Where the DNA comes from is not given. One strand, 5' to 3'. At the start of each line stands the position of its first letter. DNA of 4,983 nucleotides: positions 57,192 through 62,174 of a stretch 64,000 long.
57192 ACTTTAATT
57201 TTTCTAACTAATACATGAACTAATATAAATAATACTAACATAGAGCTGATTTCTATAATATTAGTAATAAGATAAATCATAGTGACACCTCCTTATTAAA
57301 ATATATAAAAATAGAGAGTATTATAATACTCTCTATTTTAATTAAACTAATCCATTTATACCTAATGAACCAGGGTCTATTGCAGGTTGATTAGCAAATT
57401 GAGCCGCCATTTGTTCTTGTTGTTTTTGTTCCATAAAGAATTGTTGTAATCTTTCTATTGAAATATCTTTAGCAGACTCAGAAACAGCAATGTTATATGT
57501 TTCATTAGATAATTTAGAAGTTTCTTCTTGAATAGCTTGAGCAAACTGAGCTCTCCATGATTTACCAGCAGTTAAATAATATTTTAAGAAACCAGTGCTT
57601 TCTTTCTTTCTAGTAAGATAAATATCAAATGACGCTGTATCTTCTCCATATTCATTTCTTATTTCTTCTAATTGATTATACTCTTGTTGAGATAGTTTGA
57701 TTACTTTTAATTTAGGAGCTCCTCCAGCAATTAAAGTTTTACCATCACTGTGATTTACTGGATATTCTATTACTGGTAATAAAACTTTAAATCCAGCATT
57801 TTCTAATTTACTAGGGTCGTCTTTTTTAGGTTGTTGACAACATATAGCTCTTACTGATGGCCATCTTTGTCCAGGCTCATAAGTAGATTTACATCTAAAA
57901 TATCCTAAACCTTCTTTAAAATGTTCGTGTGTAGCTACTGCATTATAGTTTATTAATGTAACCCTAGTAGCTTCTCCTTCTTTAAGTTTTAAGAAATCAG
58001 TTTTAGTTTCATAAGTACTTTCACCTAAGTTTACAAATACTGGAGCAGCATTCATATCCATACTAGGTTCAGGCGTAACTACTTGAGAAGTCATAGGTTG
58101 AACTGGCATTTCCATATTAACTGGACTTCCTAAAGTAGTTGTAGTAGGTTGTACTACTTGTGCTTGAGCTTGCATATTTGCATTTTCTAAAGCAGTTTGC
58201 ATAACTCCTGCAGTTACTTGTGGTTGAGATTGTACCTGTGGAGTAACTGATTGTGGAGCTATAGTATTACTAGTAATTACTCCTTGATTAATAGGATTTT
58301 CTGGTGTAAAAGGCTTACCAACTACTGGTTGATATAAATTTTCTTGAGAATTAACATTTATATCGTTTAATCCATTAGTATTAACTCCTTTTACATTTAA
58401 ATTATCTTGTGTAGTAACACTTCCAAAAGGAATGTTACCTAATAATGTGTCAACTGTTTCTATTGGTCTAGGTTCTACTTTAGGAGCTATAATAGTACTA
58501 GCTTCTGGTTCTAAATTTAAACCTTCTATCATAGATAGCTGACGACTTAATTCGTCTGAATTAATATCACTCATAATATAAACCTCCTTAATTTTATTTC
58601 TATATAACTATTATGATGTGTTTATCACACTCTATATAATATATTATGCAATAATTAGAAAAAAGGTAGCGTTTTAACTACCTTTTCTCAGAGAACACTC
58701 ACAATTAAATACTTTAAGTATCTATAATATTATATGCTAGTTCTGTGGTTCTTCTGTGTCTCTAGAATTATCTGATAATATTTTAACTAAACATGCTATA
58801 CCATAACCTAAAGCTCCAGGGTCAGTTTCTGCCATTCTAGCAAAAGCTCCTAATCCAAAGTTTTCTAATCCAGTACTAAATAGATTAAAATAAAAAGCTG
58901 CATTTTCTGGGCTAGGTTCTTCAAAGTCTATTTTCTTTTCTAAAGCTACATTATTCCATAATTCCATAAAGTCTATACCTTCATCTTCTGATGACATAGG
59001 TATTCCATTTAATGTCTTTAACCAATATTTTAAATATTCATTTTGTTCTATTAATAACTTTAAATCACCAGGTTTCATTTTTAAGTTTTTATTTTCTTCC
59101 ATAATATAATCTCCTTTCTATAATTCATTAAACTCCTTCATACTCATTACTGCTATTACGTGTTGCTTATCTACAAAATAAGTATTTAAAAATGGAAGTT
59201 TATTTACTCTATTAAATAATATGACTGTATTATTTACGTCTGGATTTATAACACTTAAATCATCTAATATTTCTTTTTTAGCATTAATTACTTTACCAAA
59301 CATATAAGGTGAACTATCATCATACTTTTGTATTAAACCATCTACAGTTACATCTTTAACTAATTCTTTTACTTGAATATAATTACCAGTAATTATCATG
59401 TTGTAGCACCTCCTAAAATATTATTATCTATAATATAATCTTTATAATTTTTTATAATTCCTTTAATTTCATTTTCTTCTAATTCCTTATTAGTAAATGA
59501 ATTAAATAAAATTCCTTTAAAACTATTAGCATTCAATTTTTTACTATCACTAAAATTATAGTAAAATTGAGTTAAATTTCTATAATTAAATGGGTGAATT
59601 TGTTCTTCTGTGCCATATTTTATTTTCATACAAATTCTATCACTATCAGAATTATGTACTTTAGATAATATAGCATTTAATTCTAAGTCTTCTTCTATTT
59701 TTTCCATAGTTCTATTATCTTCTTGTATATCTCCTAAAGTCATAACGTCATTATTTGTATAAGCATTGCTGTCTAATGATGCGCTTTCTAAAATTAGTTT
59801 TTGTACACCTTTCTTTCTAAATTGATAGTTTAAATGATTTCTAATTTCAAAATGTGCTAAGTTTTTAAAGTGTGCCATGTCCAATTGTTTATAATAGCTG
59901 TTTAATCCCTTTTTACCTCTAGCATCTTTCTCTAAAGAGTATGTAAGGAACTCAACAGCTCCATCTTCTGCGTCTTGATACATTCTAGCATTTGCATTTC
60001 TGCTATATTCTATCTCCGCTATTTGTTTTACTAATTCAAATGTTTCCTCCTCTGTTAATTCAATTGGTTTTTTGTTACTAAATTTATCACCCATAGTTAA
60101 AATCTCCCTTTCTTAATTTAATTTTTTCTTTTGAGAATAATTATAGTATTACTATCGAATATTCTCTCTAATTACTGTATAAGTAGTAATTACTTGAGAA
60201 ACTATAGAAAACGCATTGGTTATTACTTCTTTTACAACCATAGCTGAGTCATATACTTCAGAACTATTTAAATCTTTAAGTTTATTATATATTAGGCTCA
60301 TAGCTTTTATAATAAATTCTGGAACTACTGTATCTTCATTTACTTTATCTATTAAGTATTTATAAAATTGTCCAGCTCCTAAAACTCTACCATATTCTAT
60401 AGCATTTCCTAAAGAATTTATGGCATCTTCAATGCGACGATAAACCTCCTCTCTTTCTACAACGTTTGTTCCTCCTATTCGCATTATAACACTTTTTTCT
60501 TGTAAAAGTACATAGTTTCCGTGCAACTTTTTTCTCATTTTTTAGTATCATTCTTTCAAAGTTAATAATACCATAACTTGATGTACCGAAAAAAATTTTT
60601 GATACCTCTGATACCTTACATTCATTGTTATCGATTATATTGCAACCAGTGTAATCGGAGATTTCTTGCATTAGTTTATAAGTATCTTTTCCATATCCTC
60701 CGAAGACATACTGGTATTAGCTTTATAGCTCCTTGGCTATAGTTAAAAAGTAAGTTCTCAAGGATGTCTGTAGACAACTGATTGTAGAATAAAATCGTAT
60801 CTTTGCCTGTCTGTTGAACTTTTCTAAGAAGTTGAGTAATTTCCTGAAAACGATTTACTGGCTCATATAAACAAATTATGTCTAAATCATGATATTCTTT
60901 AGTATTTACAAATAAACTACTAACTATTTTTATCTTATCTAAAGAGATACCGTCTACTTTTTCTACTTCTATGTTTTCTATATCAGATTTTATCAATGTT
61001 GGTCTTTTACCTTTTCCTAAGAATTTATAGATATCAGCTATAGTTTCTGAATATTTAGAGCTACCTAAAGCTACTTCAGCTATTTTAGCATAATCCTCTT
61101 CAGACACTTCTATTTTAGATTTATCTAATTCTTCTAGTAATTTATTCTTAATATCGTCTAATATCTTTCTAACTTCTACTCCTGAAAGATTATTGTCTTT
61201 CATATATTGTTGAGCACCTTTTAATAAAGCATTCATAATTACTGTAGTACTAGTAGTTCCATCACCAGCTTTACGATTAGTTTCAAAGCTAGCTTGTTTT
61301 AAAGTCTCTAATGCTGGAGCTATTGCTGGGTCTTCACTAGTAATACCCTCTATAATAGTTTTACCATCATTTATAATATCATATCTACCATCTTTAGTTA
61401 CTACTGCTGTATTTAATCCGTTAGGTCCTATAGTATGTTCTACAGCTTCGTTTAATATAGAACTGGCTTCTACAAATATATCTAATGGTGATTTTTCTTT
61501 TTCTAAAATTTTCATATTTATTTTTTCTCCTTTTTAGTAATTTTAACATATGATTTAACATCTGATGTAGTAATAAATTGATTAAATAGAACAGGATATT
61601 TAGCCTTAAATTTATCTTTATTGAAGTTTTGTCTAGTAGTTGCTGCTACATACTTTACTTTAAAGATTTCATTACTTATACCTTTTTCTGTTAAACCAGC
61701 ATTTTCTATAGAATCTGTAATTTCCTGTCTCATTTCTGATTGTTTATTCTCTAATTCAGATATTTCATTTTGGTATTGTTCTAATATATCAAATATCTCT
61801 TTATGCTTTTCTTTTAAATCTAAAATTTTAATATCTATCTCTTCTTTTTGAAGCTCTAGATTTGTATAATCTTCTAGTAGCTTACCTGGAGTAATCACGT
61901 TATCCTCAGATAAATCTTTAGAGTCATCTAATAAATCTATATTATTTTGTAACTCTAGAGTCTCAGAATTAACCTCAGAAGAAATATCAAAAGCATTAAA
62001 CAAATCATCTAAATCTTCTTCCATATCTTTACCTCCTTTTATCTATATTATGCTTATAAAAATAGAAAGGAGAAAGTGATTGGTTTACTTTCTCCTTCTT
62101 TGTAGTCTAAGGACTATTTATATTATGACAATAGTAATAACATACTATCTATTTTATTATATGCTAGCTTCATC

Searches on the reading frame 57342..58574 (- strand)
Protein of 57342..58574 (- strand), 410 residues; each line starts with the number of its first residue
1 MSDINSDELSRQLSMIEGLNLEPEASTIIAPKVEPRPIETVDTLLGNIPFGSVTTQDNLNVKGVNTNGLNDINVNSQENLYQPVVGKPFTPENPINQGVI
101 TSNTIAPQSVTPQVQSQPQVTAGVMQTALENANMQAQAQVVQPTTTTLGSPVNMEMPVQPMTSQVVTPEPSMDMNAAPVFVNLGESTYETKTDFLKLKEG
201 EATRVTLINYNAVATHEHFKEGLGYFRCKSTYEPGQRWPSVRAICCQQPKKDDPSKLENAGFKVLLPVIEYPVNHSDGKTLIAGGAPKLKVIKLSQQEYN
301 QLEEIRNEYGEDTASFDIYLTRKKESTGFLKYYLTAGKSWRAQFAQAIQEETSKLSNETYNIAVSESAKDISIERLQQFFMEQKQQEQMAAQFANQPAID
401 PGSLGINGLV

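Call 14: search_protein_families(library=pfam, proteins=[window:57342-58574:-], max_evalue=0.1)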
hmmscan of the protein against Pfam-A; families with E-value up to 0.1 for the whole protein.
window:57342-58574:- (410 aa): 1 family
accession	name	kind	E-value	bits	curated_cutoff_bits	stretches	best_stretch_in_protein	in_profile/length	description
PF25426.1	AAA_lid_BCS1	-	0.018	15.4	27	1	329-393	8-57/60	Mitochondrial chaperone BCS1-like, ATPase lid domain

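Call 15: search_protein_families(library=phrogs, proteins=[window:57342-58574:-], max_evalue=0.01)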
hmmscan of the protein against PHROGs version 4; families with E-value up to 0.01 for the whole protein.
window:57342-58574:- (410 aa): 0 families

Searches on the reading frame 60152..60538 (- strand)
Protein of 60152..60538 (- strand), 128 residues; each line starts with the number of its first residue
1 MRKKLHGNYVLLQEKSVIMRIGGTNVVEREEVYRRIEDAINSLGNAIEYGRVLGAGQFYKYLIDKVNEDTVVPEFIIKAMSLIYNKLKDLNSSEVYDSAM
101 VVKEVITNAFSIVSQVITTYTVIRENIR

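Call 52: search_protein_families(library=phrogs, proteins=[window:60152-60538:-], max_evalue=0.001)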
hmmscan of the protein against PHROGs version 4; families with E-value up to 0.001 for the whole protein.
window:60152-60538:- (128 aa): 1 family
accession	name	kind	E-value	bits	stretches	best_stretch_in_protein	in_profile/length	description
phrog_5725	-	other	2.2e-11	44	1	12-90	382-463/540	chaperonin groEL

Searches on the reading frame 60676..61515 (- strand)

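Call 52: search_protein_families(library=phrogs, proteins=[window:60676-61515:-], max_evalue=0.001)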
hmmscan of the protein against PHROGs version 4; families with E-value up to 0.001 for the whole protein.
window:60676-61515:- (279 aa): 1 family
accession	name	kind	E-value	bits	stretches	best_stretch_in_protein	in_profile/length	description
phrog_5725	-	other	4.9e-33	115.5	1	16-272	19-281/540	chaperonin groEL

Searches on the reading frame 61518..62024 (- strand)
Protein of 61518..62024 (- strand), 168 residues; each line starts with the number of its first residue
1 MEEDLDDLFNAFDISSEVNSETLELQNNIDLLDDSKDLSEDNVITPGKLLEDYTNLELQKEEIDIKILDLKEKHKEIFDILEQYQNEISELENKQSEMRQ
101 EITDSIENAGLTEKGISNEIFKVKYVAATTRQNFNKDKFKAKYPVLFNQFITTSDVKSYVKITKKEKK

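Call 52: search_protein_families(library=phrogs, proteins=[window:61518-62024:-], max_evalue=0.001)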
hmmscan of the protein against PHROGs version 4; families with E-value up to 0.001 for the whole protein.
window:61518-62024:- (168 aa): 2 families
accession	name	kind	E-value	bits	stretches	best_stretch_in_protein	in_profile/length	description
phrog_6244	-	unknown function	1.2e-14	55.7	1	68-165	11-106/107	-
phrog_434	-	DNA, RNA and nucleotide metabolism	3.1e-07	30.9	1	53-167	252-366/372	RecE-like recombination exonuclease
